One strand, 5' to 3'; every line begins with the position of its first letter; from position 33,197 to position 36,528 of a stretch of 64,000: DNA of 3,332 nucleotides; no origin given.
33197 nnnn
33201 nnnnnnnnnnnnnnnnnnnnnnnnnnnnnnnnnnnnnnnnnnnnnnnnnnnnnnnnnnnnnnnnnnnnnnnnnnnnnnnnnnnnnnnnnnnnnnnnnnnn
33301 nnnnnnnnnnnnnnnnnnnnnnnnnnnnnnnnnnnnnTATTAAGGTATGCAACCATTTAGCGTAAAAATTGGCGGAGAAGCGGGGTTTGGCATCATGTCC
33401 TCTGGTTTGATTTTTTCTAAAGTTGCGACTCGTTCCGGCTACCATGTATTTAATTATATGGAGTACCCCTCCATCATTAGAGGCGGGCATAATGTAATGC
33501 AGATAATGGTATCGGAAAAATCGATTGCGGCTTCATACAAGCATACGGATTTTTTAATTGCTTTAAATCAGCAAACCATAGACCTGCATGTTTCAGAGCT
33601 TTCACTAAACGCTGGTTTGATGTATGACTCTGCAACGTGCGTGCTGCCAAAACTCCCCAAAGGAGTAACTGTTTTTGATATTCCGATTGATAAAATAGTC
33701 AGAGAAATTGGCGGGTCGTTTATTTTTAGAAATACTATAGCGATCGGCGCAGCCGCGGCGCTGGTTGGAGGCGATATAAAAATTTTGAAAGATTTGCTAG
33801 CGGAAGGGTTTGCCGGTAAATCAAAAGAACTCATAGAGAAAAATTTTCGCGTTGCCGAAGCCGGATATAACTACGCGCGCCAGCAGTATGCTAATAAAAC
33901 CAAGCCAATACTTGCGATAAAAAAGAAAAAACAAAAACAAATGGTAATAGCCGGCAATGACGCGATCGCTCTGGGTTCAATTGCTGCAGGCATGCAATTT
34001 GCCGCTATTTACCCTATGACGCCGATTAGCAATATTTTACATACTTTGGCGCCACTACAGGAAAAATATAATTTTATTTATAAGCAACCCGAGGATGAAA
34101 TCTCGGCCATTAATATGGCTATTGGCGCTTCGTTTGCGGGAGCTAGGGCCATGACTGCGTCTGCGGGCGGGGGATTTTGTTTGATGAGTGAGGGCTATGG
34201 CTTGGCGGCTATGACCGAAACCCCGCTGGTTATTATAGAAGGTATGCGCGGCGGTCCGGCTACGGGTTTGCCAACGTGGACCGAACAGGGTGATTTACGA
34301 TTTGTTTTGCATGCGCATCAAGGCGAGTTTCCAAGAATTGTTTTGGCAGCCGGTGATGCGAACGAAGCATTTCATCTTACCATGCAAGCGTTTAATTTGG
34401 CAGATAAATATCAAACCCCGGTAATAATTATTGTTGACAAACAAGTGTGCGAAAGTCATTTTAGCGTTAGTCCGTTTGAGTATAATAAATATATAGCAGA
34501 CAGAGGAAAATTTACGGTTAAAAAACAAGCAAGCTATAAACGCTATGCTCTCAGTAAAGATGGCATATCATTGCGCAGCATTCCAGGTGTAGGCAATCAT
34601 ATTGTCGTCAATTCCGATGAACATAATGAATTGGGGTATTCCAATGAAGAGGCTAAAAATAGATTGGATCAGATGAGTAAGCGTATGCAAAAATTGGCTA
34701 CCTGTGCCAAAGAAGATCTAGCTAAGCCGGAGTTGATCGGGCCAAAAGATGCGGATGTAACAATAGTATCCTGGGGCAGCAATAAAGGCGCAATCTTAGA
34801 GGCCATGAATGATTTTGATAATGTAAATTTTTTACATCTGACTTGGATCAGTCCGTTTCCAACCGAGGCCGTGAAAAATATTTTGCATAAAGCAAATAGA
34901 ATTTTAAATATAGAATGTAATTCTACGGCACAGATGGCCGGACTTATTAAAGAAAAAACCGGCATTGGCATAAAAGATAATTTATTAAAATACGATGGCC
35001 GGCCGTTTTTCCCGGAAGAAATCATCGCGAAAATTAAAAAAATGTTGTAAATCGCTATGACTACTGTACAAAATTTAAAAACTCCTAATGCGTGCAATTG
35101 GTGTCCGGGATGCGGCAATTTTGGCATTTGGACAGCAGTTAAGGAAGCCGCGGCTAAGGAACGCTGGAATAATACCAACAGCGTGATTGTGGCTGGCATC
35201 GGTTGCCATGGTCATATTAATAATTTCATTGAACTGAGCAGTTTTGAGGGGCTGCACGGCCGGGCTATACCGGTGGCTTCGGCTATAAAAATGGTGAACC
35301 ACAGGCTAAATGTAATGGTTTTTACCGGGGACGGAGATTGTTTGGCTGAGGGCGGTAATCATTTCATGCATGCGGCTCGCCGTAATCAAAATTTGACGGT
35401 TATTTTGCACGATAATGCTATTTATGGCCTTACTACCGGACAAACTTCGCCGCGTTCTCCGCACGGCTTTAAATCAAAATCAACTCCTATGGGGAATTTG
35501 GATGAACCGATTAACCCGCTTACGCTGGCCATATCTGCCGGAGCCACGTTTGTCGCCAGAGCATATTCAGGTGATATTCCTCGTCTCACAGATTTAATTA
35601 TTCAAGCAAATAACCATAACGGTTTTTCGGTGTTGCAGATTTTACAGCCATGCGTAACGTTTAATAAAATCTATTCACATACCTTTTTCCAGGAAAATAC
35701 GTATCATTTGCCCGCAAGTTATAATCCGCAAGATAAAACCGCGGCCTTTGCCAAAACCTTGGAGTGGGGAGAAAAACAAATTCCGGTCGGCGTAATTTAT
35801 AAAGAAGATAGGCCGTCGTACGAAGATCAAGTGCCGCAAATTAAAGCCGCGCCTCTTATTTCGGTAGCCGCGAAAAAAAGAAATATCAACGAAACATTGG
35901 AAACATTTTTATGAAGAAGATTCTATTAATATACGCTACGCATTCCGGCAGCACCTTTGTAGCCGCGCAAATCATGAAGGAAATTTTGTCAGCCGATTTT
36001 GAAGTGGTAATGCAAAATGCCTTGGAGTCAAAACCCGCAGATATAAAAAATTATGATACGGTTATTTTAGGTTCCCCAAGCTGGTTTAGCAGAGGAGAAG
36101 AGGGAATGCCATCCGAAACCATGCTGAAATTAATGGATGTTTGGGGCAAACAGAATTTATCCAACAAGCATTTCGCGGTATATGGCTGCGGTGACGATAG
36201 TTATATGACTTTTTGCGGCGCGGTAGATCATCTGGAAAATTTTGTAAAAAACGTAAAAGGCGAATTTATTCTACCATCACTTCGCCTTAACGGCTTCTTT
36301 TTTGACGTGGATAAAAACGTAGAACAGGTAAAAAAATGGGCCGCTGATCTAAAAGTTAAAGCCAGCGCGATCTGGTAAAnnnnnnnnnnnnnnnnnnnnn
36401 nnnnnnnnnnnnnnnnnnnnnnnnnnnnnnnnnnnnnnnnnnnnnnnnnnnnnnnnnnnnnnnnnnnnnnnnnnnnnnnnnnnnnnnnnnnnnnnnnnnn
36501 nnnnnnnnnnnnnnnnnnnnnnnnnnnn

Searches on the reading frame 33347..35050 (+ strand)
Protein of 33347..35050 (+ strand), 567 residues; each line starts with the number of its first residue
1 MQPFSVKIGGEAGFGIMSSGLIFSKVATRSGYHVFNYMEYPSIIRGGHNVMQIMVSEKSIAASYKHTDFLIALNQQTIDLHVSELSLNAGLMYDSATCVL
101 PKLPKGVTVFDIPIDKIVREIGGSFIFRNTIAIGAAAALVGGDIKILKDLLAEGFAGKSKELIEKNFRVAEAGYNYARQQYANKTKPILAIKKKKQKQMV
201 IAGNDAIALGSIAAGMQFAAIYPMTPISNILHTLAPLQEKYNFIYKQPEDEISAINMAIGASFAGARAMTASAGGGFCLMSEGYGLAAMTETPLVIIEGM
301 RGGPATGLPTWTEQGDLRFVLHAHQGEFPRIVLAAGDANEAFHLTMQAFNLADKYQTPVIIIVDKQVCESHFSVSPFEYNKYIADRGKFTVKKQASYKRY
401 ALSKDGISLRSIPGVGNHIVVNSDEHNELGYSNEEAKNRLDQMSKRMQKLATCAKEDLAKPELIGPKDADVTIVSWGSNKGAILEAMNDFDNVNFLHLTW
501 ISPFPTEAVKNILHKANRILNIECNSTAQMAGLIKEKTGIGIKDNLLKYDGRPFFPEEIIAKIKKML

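Call 60: search_protein_families(library=pfam, proteins=[window:33347-35050:+], max_evalue=0.001)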
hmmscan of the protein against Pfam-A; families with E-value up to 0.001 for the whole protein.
window:33347-35050:+ (567 aa): 3 families
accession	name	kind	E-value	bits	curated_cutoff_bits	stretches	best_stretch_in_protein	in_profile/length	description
PF01855.24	POR_N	-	5.5e-54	183.8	27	1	210-443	2-229/231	Pyruvate flavodoxin/ferredoxin oxidoreductase, thiamine diP-bdg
PF01558.24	POR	-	4.4e-33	115.3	27.4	1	13-175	2-173/173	Pyruvate ferredoxin/flavodoxin oxidoreductase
PF17147.9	PFOR_II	-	5.7e-05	23.8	27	1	469-535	1-71/102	Pyruvate:ferredoxin oxidoreductase core domain II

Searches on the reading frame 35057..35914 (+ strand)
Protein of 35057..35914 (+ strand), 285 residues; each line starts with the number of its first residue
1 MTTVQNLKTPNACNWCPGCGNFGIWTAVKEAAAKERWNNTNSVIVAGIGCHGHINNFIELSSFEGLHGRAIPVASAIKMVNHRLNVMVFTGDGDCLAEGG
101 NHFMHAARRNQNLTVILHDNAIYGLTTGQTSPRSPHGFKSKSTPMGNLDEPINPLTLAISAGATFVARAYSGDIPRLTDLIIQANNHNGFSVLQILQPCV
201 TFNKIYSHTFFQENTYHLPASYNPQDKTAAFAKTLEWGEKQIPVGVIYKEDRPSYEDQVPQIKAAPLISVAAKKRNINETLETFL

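Call 60: search_protein_families(library=pfam, proteins=[window:35057-35914:+], max_evalue=0.001)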
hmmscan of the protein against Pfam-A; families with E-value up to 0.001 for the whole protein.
window:35057-35914:+ (285 aa): 2 families
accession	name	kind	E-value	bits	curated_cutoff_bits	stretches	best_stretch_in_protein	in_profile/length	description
PF02775.26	TPP_enzyme_C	-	2.6e-27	95.9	21.9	1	47-195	1-151/151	Thiamine pyrophosphate enzyme, C-terminal TPP binding domain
PF12367.13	PFO_beta_C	-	1.7e-22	79.7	24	1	199-263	1-65/66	Pyruvate ferredoxin oxidoreductase beta subunit C terminal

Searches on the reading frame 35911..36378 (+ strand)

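Call 60: search_protein_families(library=pfam, proteins=[window:35911-36378:+], max_evalue=0.001)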
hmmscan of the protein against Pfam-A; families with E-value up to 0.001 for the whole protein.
window:35911-36378:+ (155 aa): 2 families
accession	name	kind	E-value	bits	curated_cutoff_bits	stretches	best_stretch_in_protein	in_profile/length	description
PF00258.30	Flavodoxin_1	-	1.4e-16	61.3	25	1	6-125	1-126/143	Flavodoxin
PF12724.12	Flavodoxin_5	-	0.00017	22.4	27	1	5-56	1-52/145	Flavodoxin domain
